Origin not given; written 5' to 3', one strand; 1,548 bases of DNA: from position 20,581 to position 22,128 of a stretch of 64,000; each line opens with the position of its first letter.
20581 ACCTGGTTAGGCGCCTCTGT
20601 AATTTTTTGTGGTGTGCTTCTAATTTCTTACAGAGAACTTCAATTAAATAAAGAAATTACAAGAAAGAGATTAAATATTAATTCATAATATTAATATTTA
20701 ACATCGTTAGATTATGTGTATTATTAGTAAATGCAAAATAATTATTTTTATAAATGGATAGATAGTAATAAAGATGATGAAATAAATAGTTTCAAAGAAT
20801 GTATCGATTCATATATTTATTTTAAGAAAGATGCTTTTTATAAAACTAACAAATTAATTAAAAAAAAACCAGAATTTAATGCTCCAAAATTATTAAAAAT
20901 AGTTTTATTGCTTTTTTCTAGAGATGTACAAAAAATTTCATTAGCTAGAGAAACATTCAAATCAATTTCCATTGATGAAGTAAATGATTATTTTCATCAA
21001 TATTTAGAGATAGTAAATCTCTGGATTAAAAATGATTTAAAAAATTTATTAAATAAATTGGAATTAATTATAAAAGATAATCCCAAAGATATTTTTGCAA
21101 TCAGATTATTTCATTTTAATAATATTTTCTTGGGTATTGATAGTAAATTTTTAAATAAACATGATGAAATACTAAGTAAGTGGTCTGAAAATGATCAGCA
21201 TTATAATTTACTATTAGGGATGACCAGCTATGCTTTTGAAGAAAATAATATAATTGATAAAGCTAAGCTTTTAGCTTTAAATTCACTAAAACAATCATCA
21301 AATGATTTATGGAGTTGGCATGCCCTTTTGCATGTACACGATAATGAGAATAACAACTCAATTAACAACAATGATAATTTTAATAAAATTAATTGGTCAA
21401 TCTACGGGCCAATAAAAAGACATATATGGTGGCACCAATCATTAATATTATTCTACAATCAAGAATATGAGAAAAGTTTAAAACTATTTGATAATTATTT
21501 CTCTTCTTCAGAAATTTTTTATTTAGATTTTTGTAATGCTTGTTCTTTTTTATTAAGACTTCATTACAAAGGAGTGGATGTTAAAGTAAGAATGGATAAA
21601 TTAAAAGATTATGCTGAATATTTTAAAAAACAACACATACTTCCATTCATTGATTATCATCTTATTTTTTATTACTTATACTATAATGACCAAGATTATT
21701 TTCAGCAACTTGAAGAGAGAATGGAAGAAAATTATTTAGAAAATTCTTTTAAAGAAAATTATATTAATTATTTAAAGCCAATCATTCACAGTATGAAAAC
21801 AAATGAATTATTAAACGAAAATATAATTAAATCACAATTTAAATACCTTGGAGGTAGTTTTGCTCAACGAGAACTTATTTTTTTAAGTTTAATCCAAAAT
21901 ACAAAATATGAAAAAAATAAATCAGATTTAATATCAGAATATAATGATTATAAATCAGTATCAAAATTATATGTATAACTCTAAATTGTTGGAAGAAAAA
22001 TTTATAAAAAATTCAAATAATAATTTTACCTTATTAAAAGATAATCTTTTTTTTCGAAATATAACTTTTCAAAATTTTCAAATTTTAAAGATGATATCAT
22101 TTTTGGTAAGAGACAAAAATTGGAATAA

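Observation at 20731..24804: Translationally coupled three-gene operon built around a roughly 600-aa protein with no recognisable motifs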

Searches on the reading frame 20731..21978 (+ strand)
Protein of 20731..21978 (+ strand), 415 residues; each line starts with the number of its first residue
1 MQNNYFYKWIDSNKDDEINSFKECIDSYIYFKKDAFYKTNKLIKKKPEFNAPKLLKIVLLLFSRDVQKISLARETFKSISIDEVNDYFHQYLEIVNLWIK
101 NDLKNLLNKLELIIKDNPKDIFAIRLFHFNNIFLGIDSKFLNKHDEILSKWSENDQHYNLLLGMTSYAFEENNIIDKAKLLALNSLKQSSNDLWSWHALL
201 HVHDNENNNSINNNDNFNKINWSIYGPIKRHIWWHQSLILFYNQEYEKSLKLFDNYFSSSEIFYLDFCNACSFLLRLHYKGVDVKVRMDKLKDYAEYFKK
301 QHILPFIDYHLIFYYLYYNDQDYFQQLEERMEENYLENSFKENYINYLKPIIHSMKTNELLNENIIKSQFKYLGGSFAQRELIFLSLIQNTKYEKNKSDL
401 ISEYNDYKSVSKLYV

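Call 3: search_protein_families(library=pfam, proteins=[window:20731-21978:+], max_evalue=0.1)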
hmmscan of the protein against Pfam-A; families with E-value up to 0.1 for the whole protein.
window:20731-21978:+ (415 aa): 0 families

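Call 4: search_protein_families(library=ncbifam, proteins=[window:20731-21978:+], max_evalue=0.1)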
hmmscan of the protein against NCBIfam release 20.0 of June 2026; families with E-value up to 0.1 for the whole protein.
window:20731-21978:+ (415 aa): 1 family
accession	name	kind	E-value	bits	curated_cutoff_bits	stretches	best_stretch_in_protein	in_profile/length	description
NF008034.0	PRK10766.1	equivalog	0.0024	17.4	275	1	85-192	97-196/231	two-component system response regulator TorR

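Call 7: search_solved_structures(query=window:20731-21978:+, max_evalue=1, show_alignments=1)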
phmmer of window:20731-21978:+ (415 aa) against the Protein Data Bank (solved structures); distinct sequences matched with E-value up to 1: 0.

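Call 11: find_homologous_proteins(query=window:20731-21978:+, max_evalue=0.001)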
Query window:20731-21978:+ (415 aa): 84 proteins with E <= 0.001 among 5419 candidates.
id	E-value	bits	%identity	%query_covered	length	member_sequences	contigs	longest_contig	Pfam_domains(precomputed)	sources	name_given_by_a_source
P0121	7.4e-263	890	98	100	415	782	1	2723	-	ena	-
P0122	1.3e-239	814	88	100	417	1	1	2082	-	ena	-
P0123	3.9e-239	812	88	100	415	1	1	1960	-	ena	-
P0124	6.9e-237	805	87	100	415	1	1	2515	-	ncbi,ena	-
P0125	8.8e-237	804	87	100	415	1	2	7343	-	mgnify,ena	mgnify:CR=1 FL=1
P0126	1.1e-236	804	87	100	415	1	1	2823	-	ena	-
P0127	1.6e-236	803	87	100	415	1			-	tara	tara:strand:- start:1361 stop:2608 length:1248 start_codon:yes stop_codon:yes gene_type:complete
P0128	2.0e-236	803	87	100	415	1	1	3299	-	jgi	-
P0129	2.0e-236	803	87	100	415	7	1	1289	-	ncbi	-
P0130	2.2e-236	803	86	100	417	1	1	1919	-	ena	-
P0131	4.4e-235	799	87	100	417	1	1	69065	-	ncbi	-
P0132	1.8e-234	797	86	100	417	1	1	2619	-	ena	-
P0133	3.7e-233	792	85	100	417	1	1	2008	-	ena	-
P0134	4.9e-233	792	86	100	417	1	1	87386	-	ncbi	-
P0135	5.4e-232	788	86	100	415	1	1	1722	-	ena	-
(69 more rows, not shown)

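Call 26: search_protein_representatives(alignment_id=A1)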
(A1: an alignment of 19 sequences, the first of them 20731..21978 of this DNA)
Query: 19 sequences, 417 profile positions. Proteins with E-value up to 0.001 (for the whole library): 1591; up to 1e-10: 883; up to 1e-30: 112. The best 150 are listed.
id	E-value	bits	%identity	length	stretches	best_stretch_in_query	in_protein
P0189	9.6e-201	684.0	-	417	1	1-417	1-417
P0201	3.9e-166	570.0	-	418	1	4-417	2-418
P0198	1.6e-146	505.4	-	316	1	2-316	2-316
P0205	4.9e-137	474.1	-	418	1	7-415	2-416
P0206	7.4e-55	203.4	-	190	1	4-148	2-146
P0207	9.5e-51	189.9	-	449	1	17-390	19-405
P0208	2.2e-50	188.7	-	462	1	17-395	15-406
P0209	6.2e-50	187.2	-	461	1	15-407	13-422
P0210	4.9e-49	184.2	-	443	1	9-393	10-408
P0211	5.5e-47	177.5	-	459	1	14-391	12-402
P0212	3.2e-45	171.7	-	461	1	17-390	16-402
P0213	4.6e-45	171.2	-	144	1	124-220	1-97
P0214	2.1e-44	169.0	-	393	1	20-389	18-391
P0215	4.5e-44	167.9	-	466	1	17-398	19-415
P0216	8.1e-44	167.1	-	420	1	15-387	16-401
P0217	9.7e-44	166.8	-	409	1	16-385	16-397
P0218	2.5e-41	158.8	-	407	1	4-385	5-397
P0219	4.7e-41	158.0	-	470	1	13-384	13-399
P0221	2.0e-40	155.9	-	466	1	15-396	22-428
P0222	3.7e-40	155.0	-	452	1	16-397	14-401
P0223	4.2e-40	154.8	-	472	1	12-393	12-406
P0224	9.0e-40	153.7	-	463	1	15-393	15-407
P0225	1.6e-39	152.9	-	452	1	21-405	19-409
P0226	2.0e-39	152.6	-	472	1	17-396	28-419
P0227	2.6e-39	152.2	-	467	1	18-390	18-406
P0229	5.0e-39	151.3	-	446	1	21-394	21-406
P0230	7.7e-39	150.7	-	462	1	13-389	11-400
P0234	4.5e-38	148.1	-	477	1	27-414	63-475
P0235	9.2e-38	147.1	-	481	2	21-315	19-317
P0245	8.1e-37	144.0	-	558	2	13-334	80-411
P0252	1.1e-35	140.3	-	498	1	16-315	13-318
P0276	7.8e-34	134.2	-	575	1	16-387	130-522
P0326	4.5e-30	121.8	-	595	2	18-281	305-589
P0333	9.0e-30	120.8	-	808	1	16-398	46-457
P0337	1.9e-29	119.7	-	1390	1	93-402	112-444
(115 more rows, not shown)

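Call 27: list_cluster_members(proteins=[P0207, P0208, P0209, P0210, P0211, P0212, P0215, P0219, P0223, P0226])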
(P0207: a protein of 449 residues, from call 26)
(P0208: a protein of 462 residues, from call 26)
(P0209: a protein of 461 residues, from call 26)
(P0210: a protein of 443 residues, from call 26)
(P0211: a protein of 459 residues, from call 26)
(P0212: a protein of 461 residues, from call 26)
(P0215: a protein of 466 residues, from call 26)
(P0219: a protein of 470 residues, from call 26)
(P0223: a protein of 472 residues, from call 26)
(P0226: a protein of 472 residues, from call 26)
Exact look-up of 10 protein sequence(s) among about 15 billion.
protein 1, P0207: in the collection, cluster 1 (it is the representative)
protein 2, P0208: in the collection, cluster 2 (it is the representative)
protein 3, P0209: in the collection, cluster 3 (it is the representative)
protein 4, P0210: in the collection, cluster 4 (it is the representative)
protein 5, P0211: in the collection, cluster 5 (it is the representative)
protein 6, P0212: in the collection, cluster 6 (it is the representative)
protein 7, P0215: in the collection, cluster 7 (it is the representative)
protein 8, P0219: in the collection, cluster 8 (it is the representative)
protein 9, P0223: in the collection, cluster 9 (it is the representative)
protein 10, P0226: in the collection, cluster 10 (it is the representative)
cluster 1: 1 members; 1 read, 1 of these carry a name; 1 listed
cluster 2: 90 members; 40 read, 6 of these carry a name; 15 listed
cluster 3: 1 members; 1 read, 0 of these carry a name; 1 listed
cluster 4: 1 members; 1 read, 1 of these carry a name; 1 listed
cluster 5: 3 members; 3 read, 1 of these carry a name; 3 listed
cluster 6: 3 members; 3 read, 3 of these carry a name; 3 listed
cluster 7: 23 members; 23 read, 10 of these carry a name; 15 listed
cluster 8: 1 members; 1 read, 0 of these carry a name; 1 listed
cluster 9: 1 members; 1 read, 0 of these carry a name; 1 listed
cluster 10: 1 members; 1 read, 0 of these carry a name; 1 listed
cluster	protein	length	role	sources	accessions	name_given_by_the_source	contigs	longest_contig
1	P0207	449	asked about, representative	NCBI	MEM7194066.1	MAG: tetratricopeptide repeat protein [Pseudomonadota bacterium]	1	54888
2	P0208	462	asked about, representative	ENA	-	-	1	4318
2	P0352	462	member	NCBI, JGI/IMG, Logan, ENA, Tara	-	tetratricopeptide (TPR) repeat protein | strand:+ start:1667 stop:3055 length:1389 start_codon:yes stop_codon:yes ...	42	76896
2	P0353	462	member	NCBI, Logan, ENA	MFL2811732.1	MAG: tetratricopeptide repeat protein [Paracoccaceae bacterium]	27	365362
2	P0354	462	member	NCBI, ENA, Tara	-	strand:+ start:2198 stop:3586 length:1389 start_codon:yes stop_codon:yes ...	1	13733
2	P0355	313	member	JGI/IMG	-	tetratricopeptide (TPR) repeat protein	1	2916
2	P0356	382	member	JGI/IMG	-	tetratricopeptide (TPR) repeat protein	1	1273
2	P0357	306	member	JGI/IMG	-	tetratricopeptide (TPR) repeat protein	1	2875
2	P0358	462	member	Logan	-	-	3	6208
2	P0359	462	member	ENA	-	-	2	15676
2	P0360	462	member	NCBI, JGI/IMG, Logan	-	-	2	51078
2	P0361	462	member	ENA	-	-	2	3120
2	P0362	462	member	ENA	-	-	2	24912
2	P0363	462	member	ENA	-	-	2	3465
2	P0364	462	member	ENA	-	-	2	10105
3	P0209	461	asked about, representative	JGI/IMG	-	-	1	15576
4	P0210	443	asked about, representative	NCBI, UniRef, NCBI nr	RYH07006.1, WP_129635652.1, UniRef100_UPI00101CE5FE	tetratricopeptide repeat protein [Tropicimonas sp. IMCC6043] | tetratricopeptide repeat protein n=2 Tax=Tropicimonas sp. IMCC6043 TaxID=2510645 ...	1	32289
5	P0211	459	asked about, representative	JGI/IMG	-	tetratricopeptide (TPR) repeat protein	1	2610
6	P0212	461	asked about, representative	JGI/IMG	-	tetratricopeptide (TPR) repeat protein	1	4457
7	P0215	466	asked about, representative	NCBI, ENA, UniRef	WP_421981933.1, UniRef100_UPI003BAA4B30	tetratricopeptide repeat protein [Roseibium sp.] | tetratricopeptide repeat protein n=1 Tax=Roseibium sp. TaxID=1936156 RepID=UPI003BAA4B30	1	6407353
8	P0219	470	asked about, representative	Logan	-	-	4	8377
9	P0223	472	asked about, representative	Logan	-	-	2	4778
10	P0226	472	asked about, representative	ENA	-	-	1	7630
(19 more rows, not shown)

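Call 28: search_protein_families(library=pfam, proteins=[P0207, P0208, P0209, P0210, P0211, P0212, P0215, P0219, P0223, P0226], max_evalue=0.01)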
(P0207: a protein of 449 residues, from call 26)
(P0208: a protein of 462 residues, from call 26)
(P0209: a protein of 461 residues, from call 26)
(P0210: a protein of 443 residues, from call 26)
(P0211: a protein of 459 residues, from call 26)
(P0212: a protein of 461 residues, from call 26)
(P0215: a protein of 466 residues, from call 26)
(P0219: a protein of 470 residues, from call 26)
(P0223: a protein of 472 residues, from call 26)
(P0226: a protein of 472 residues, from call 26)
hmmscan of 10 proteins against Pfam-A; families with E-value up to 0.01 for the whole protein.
P0207 (449 aa): 9 families
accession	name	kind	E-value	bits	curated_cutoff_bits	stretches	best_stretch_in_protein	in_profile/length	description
PF13428.12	TPR_14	-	9e-13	48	23.5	1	171-207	7-43/44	Tetratricopeptide repeat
PF07719.23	TPR_2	-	4.9e-07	29.8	27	0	170-198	6-34/34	Tetratricopeptide repeat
PF13432.12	TPR_16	-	9.1e-07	29.7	32.7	1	175-224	7-56/65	Tetratricopeptide repeat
PF14559.12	TPR_19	-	1e-05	26.2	25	1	177-224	3-50/68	Tetratricopeptide repeat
PF13424.12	TPR_12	-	1.5e-05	25.5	30.1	0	175-217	13-63/77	Tetratricopeptide repeat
PF13181.12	TPR_8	-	3.6e-05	24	25.7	0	238-266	2-30/34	Tetratricopeptide repeat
PF13431.12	TPR_17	-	9e-05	22.9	24.4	0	190-217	4-31/34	Tetratricopeptide repeat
PF13174.12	TPR_6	-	0.00019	22.3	26.3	0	106-125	13-32/33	Tetratricopeptide repeat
PF13176.12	TPR_7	-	0.001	19.5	27.9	0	244-264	6-26/36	Tetratricopeptide repeat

P0208 (462 aa): 2 families
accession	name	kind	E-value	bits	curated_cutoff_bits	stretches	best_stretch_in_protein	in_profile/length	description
PF13428.12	TPR_14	-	7.6e-09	35.8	23.5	0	166-202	6-42/44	Tetratricopeptide repeat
PF07719.23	TPR_2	-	0.0022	18.4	27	0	167-194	7-34/34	Tetratricopeptide repeat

P0209 (461 aa): 14 families
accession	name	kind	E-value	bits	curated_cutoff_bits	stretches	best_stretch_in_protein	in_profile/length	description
PF13424.12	TPR_12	-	8e-11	42.4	30.1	1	130-188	10-72/77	Tetratricopeptide repeat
PF14559.12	TPR_19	-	8.5e-10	39.3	25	1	174-227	4-57/68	Tetratricopeptide repeat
PF13428.12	TPR_14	-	1.7e-09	37.9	23.5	0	167-203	7-43/44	Tetratricopeptide repeat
PF13181.12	TPR_8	-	2.1e-08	34.1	25.7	0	234-264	2-32/34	Tetratricopeptide repeat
PF07719.23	TPR_2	-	9.7e-08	32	27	0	236-260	4-28/34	Tetratricopeptide repeat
PF13431.12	TPR_17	-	1e-05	25.9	24.4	0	186-215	4-33/34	Tetratricopeptide repeat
PF13432.12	TPR_16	-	2.1e-05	25.3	32.7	0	227-265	25-63/65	Tetratricopeptide repeat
PF00515.34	TPR_1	-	4.3e-05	23.6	27.8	0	239-263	7-31/34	Tetratricopeptide repeat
PF13174.12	TPR_6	-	6.2e-05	23.8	26.3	0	237-258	4-25/33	Tetratricopeptide repeat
PF13414.12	TPR_11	-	0.00073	19.6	26.8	0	243-261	4-22/42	TPR repeat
PF09976.15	TPR_21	-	0.0013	19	25.5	0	159-264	73-177/193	Tetratricopeptide repeat-like domain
PF12895.13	ANAPC3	-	0.0021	18.7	27.2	0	394-449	25-77/82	Anaphase-promoting complex, cyclosome, subunit 3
PF13176.12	TPR_7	-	0.0043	17.5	27.9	0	239-260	5-28/36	Tetratricopeptide repeat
PF13374.12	TPR_10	-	0.0063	17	27.5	0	238-260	7-29/42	Tetratricopeptide repeat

P0210 (443 aa): 2 families
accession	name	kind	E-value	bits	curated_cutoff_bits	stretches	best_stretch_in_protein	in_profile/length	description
PF14559.12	TPR_19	-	0.00015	22.4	25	0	402-438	29-64/68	Tetratricopeptide repeat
PF13428.12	TPR_14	-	0.00033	21.5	23.5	0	175-200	11-36/44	Tetratricopeptide repeat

P0211 (459 aa): 9 families
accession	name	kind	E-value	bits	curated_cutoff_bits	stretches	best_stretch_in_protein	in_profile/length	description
PF13428.12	TPR_14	-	1.8e-09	37.8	23.5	0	167-202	7-42/44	Tetratricopeptide repeat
PF14559.12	TPR_19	-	5e-07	30.4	25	1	173-219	3-49/68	Tetratricopeptide repeat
PF13431.12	TPR_17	-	1.3e-05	25.6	24.4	0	186-213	4-31/34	Tetratricopeptide repeat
PF07719.23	TPR_2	-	0.00014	22.2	27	0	164-194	4-34/34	Tetratricopeptide repeat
PF13432.12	TPR_16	-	0.00022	22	32.7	0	173-218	9-54/65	Tetratricopeptide repeat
PF13424.12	TPR_12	-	0.00037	21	30.1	0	155-190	39-74/77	Tetratricopeptide repeat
PF13176.12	TPR_7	-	0.0019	18.6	27.9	0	245-259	11-25/36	Tetratricopeptide repeat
PF13174.12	TPR_6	-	0.003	18.6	26.3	0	167-193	6-32/33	Tetratricopeptide repeat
PF13181.12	TPR_8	-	0.0044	17.5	25.7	0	172-194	12-34/34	Tetratricopeptide repeat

P0212 (461 aa): 8 families
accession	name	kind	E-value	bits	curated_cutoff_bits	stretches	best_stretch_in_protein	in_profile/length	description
PF13428.12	TPR_14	-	1.3e-09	38.3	23.5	0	400-437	6-43/44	Tetratricopeptide repeat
PF13431.12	TPR_17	-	2e-07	31.1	24.4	0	423-448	7-32/34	Tetratricopeptide repeat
PF14559.12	TPR_19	-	1.6e-06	28.8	25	0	174-222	3-51/68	Tetratricopeptide repeat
PF07719.23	TPR_2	-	3.1e-06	27.3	27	0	167-195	6-34/34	Tetratricopeptide repeat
PF23914.1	TPR_CcmH_CycH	-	0.00063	20.1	42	0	420-458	75-113/158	Cytochrome c-type biogenesis protein H TPR domain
PF12895.13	ANAPC3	-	0.0017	19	27.2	0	417-454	10-48/82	Anaphase-promoting complex, cyclosome, subunit 3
PF13424.12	TPR_12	-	0.0029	18.2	30.1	0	418-449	32-65/77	Tetratricopeptide repeat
PF13414.12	TPR_11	-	0.0049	17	26.8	0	175-201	7-33/42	TPR repeat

P0215 (466 aa): 6 families
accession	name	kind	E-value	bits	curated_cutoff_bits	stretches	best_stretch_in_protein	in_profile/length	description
PF13424.12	TPR_12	-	3.6e-09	37.1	30.1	2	409-463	19-74/77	Tetratricopeptide repeat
PF13428.12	TPR_14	-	7.7e-07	29.6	23.5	0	172-202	6-36/44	Tetratricopeptide repeat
PF13431.12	TPR_17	-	1.2e-06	28.8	24.4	0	192-220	4-32/34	Tetratricopeptide repeat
PF14559.12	TPR_19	-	0.00027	21.6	25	0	179-226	3-50/68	Tetratricopeptide repeat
PF07719.23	TPR_2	-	0.00069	20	27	0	172-200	6-34/34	Tetratricopeptide repeat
PF13181.12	TPR_8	-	0.0042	17.6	25.7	0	439-459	6-26/34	Tetratricopeptide repeat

P0219 (470 aa): 9 families
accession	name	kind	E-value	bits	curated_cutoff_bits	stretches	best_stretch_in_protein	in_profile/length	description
PF07719.23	TPR_2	-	1.2e-05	25.5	27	0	237-260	3-26/34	Tetratricopeptide repeat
PF13432.12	TPR_16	-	6e-05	23.8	32.7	1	235-262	31-58/65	Tetratricopeptide repeat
PF13428.12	TPR_14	-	0.00011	23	23.5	0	238-265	4-31/44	Tetratricopeptide repeat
PF10602.15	RPN7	-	0.00012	22.3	29.6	0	330-402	89-157/174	26S proteasome subunit RPN7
PF00515.34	TPR_1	-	0.00012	22.2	27.8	0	241-260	7-26/34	Tetratricopeptide repeat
PF12895.13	ANAPC3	-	0.00017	22.2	27.2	0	232-269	21-57/82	Anaphase-promoting complex, cyclosome, subunit 3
PF13431.12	TPR_17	-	0.0031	18.1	24.4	0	187-208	3-24/34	Tetratricopeptide repeat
PF13414.12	TPR_11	-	0.0041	17.2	26.8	0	187-201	18-32/42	TPR repeat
PF13424.12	TPR_12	-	0.0074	16.9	30.1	0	238-261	6-29/77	Tetratricopeptide repeat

P0223 (472 aa): 4 families
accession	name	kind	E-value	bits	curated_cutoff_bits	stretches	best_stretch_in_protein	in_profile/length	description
PF13428.12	TPR_14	-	5.5e-09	36.3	23.5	0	400-438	5-43/44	Tetratricopeptide repeat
PF12895.13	ANAPC3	-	0.00049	20.7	27.2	0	176-220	2-46/82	Anaphase-promoting complex, cyclosome, subunit 3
PF13431.12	TPR_17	-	0.0011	19.5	24.4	0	189-217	5-33/34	Tetratricopeptide repeat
PF14559.12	TPR_19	-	0.0025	18.5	25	1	175-219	3-47/68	Tetratricopeptide repeat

P0226 (472 aa): 1 family
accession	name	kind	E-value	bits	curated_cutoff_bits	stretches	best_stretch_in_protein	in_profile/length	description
PF13431.12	TPR_17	-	0.0022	18.6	24.4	0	168-194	8-34/34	Tetratricopeptide repeat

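Call 29: predict_structure(alignment_id=A1)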
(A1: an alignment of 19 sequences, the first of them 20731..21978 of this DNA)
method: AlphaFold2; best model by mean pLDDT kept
length: 415 residues; sequences in the alignment: 19
mean_pLDDT: 87.4   pTM: 0.88
mean pLDDT of the five models: 87.4, 86.8, 86.8, 85.7, 84.4
residues with pLDDT >= 90: 227; 70-90: 161; 50-70: 16; < 50: 11
segments of 3 or more residues with pLDDT < 50: 1-4, 409-415
pLDDT, mean of each block of 10 residues (from residue 1): 58 91 93 93 96 96 86 96 90 95 92 94 94 85 96 93 94 91 93 89 82 81 80 86 91 77 80 93 94 89 66 92 87 80 90 89 92 84 90 93 76 41
secondary structure, 60 per line:
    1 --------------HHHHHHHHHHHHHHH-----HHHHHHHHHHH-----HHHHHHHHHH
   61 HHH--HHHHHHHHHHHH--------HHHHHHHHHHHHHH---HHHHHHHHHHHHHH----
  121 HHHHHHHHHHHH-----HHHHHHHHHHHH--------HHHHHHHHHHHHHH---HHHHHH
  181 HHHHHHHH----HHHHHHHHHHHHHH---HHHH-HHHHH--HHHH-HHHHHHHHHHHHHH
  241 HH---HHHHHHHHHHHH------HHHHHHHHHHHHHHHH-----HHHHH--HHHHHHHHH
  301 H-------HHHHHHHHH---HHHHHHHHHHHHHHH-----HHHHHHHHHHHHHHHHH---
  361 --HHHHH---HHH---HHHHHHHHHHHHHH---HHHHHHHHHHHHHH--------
elements in order: H15-29 H35-45 H51-63 H66-77 H86-99 H103-116 H121-132 H138-149 H158-171 H175-188 H193-206 H210-213 H215-219 H222-225 H227-242 H246-257 H264-279 H285-289 H292-301 H309-317 H321-335 H341-357 H363-367 H377-390 H394-407
